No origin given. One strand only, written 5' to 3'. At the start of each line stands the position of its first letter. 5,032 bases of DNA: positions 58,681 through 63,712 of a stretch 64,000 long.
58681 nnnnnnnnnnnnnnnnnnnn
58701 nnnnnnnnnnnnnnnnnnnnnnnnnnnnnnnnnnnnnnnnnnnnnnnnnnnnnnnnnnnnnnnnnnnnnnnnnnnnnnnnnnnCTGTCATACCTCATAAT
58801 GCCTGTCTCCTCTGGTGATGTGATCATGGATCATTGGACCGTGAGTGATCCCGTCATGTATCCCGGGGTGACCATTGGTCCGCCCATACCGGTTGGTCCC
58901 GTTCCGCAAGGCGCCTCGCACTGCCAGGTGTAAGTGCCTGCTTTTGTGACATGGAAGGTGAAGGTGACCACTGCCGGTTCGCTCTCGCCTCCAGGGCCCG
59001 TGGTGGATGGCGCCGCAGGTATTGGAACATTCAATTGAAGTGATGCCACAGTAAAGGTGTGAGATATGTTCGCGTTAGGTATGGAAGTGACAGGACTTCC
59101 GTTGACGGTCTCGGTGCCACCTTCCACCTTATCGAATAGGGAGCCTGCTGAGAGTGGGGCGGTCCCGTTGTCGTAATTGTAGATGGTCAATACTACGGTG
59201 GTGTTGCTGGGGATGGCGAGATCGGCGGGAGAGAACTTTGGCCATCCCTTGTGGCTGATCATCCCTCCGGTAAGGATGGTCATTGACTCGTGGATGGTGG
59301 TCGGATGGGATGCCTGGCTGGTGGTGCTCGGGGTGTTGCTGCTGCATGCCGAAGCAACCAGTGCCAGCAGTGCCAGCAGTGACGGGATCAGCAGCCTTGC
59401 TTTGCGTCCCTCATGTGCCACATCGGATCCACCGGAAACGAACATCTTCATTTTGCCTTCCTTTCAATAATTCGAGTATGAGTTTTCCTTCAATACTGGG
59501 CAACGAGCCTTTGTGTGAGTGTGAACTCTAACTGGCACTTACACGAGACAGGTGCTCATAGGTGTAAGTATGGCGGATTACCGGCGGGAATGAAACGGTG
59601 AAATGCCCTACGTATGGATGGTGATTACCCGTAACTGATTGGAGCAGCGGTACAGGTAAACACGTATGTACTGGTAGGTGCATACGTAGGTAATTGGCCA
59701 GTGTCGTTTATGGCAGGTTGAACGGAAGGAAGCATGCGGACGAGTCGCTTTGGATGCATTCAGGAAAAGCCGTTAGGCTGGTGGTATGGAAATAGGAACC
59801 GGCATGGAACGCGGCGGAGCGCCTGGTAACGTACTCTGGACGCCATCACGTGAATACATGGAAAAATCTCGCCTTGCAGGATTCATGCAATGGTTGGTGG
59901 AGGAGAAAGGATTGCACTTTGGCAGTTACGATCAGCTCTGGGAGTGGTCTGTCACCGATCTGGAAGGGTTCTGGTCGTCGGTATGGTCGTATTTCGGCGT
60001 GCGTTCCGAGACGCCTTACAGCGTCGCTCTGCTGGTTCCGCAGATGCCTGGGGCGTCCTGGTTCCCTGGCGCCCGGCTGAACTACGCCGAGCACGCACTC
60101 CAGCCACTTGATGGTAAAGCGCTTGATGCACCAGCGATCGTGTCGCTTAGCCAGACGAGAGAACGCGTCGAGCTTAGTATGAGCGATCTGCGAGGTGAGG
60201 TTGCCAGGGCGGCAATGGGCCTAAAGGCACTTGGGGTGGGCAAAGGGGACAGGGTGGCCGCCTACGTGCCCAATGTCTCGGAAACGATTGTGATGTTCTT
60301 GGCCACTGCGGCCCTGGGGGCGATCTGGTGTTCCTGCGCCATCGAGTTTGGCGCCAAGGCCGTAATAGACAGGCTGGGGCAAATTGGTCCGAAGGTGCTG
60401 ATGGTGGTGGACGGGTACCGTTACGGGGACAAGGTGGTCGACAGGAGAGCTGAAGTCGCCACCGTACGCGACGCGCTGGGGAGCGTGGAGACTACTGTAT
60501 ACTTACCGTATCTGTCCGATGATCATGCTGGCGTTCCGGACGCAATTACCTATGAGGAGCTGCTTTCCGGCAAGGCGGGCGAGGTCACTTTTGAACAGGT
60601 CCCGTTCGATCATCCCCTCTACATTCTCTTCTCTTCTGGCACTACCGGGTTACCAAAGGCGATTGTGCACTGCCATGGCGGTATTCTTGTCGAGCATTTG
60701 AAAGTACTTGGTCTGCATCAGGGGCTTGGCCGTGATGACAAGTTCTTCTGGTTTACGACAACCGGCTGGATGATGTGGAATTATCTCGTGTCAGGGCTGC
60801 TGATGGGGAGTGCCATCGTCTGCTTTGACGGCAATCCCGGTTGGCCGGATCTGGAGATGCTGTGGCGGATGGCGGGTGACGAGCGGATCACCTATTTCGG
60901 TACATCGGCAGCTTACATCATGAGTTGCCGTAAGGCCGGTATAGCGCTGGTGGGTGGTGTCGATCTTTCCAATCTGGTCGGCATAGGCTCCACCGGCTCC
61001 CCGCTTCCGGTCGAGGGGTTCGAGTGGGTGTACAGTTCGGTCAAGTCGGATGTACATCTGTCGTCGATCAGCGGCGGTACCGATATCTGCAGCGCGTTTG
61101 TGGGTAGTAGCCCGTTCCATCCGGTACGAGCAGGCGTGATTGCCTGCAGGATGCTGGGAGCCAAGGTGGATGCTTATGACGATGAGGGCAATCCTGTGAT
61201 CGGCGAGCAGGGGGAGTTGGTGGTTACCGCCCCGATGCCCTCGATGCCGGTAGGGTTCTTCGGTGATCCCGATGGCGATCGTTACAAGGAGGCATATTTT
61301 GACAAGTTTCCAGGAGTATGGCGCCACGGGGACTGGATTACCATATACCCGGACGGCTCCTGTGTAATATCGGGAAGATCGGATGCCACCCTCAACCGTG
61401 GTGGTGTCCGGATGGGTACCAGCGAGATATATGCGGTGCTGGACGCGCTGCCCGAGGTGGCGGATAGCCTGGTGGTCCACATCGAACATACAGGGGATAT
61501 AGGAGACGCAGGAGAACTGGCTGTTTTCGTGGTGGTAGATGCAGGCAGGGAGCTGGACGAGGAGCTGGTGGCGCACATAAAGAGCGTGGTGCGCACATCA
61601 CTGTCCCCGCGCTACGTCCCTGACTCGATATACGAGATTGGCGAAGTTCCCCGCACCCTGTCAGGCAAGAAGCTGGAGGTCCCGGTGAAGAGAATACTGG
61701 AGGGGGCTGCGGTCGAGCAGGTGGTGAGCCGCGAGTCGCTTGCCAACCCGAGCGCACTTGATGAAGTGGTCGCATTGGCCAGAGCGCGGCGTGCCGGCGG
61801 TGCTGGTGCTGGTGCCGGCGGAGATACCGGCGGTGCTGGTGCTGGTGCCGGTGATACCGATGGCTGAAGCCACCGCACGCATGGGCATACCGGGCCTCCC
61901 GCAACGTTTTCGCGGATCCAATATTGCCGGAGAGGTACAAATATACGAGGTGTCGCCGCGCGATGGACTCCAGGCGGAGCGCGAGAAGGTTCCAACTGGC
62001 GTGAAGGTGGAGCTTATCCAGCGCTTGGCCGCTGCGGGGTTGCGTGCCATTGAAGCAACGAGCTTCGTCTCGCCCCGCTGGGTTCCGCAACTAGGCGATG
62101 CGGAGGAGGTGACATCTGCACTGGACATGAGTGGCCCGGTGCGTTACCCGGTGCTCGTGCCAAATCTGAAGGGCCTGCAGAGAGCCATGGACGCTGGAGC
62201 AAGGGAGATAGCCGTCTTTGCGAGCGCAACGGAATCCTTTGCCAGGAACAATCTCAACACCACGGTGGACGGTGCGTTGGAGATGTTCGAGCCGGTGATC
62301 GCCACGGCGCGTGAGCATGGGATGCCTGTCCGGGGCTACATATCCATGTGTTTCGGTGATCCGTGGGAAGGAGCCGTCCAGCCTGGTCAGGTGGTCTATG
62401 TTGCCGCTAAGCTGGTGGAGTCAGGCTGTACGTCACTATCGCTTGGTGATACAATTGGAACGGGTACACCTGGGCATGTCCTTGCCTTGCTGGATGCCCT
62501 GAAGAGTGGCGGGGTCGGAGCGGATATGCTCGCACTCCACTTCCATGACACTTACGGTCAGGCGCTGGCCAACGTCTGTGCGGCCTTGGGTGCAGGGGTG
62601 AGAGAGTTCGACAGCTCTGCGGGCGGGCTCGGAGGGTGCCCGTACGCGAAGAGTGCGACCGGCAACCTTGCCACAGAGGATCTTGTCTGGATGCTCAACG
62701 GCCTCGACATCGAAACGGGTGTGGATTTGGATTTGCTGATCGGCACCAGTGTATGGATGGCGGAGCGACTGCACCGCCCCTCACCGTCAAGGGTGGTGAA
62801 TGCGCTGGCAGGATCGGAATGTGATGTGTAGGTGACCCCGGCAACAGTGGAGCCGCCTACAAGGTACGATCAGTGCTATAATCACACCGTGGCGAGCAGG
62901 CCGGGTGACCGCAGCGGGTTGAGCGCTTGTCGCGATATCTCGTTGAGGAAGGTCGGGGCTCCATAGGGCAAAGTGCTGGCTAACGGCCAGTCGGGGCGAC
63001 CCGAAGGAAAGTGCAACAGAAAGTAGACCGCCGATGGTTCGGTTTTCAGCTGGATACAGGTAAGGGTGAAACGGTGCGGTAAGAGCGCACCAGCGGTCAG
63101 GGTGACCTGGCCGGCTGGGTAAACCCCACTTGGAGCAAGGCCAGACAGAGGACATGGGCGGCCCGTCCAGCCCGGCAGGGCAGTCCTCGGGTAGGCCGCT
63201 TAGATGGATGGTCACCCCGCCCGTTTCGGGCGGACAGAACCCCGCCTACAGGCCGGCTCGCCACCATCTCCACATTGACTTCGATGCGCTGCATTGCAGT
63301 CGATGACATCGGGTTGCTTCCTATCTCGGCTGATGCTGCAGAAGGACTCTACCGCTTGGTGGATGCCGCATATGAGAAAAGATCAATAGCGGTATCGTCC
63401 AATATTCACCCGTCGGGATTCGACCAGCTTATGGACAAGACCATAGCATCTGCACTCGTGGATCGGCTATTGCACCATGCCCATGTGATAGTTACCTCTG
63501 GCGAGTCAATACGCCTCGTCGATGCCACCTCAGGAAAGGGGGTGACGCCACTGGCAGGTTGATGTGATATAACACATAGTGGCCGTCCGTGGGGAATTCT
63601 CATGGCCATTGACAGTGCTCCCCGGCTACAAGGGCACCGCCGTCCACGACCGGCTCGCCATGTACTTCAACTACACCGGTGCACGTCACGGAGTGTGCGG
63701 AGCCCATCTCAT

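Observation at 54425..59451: Heme-free NrfC/NrfD-type quinone module co-encoded with two CuA-like cupredoxins: candidate undescribed respiratory complex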

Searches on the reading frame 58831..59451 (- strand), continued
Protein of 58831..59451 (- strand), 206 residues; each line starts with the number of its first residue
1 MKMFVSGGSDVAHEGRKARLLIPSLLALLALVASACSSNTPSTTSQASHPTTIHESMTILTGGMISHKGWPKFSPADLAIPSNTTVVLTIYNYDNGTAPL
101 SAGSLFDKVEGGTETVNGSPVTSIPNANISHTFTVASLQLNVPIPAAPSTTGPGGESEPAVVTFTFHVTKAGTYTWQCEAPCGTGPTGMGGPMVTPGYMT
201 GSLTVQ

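Call 74: search_protein_families(library=pfam, proteins=[P0243, P0203, P0254, P0251, P0269, P0311, P0246, P0259, P0327], max_evalue=0.01)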
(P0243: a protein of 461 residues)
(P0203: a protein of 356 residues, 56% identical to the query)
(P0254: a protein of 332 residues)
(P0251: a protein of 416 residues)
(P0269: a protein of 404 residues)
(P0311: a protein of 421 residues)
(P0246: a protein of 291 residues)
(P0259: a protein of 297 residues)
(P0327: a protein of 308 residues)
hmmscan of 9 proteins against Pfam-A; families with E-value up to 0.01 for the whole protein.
P0243 (461 aa): 1 family
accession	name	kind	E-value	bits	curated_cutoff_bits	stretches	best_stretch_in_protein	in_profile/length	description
PF00116.26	COX2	-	0.0088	16.4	22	0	383-438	60-109/120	Cytochrome C oxidase subunit II, periplasmic domain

P0203 (356 aa): 2 families
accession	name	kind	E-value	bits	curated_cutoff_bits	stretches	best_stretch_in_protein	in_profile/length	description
PF13473.12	Cupredoxin_1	-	0.00012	22.5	27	1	200-261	12-60/104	Cupredoxin-like domain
PF00116.26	COX2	-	0.0036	17.6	22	1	281-339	60-113/120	Cytochrome C oxidase subunit II, periplasmic domain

P0254 (332 aa): 0 families

P0251 (416 aa): 2 families
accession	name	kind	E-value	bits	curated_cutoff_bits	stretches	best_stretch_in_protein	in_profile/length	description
PF00116.26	COX2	-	1e-08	35.5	22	1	135-206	36-108/120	Cytochrome C oxidase subunit II, periplasmic domain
PF13473.12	Cupredoxin_1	-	8.1e-07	29.5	27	0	164-201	56-93/104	Cupredoxin-like domain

P0269 (404 aa): 1 family
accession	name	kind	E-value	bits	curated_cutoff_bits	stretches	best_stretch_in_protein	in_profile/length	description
PF00116.26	COX2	-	0.0048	17.2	22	0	335-382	63-108/120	Cytochrome C oxidase subunit II, periplasmic domain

P0311 (421 aa): 2 families
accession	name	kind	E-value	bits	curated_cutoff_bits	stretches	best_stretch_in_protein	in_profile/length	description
PF00116.26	COX2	-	9.5e-06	26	22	1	164-214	59-109/120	Cytochrome C oxidase subunit II, periplasmic domain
PF13473.12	Cupredoxin_1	-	4.4e-05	23.9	27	0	60-113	8-61/104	Cupredoxin-like domain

P0246 (291 aa): 0 families

P0259 (297 aa): 0 families

P0327 (308 aa): 3 families
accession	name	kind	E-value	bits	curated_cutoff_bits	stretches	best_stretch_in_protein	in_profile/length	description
PF13473.12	Cupredoxin_1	-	1.4e-15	57.6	27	2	214-285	30-95/104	Cupredoxin-like domain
PF07732.21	Cu-oxidase_3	-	0.00012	22.5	21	0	213-281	21-86/119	Multicopper oxidase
PF01835.25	MG2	-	0.00094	19.9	32.8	0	140-175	44-78/96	MG2 domain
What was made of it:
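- One p1-family member passes the Pfam COX2 threshold (call 74).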

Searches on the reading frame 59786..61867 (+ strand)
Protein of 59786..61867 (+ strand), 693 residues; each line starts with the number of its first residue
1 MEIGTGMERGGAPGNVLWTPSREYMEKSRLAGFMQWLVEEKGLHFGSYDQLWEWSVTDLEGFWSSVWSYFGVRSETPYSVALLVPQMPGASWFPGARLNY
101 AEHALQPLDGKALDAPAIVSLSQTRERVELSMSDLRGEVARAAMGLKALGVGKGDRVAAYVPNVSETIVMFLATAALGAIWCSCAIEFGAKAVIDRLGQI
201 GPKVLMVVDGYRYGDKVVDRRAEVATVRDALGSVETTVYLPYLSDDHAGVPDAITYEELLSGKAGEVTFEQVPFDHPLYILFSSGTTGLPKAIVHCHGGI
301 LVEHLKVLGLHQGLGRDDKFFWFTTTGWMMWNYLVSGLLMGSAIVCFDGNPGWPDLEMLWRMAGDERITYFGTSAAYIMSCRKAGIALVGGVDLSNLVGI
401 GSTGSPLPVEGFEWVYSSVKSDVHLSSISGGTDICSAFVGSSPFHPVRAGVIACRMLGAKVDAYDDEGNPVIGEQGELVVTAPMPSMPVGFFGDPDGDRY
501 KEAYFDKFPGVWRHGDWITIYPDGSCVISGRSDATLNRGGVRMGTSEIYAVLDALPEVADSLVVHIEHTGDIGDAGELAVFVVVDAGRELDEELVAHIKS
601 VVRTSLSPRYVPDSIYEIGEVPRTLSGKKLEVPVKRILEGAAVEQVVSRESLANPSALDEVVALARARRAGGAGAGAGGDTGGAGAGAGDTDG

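Call 54: search_protein_families(library=pfam, proteins=[window:59786-61867:+], max_evalue=0.001)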
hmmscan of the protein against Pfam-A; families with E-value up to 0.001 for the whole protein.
window:59786-61867:+ (693 aa): 3 families
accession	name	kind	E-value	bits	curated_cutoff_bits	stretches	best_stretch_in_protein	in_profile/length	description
PF00501.34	AMP-binding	-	2.2e-43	149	29.9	1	114-483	10-377/384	AMP-binding enzyme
PF16177.11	ACAS_N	-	5.3e-12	45.8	27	1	48-104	1-55/55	Acetyl-coenzyme A synthetase N-terminus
PF13193.12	AMP-binding_C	-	1.3e-05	26.4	24.5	1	550-628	4-76/76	AMP-binding enzyme C-terminal domain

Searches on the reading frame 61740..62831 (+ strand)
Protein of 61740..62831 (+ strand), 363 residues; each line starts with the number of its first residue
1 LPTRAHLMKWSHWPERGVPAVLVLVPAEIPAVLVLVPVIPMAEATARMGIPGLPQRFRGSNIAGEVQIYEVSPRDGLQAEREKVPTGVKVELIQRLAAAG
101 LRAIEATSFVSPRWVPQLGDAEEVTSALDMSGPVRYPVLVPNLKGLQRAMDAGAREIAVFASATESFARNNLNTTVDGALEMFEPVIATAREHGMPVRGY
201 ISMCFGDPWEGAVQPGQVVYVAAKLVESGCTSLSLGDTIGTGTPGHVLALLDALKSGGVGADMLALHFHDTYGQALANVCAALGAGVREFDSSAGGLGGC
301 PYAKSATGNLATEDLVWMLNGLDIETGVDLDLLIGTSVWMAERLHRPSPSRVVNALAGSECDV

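Call 45: search_protein_families(library=pfam, proteins=[window:61740-62831:+], max_evalue=0.00001)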
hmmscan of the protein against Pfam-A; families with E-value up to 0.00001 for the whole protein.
window:61740-62831:+ (363 aa): 1 family
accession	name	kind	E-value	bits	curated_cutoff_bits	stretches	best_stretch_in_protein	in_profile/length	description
PF00682.25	HMGL-like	-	4.1e-43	148.1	29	1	66-334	2-254/260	HMGL-like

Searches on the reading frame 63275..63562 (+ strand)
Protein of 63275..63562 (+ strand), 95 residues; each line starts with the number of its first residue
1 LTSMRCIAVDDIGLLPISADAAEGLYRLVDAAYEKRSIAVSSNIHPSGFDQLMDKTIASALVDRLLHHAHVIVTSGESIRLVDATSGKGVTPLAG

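Call 84: search_protein_families(library=pfam, proteins=[window:63275-63562:+], max_evalue=0.001)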
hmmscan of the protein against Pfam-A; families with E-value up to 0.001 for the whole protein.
window:63275-63562:+ (95 aa): 1 family
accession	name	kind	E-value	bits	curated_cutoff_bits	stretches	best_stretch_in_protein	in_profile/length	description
PF01695.23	IstB_IS21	-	1.1e-17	64.8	24.1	1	3-82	153-233/238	IstB-like ATP binding protein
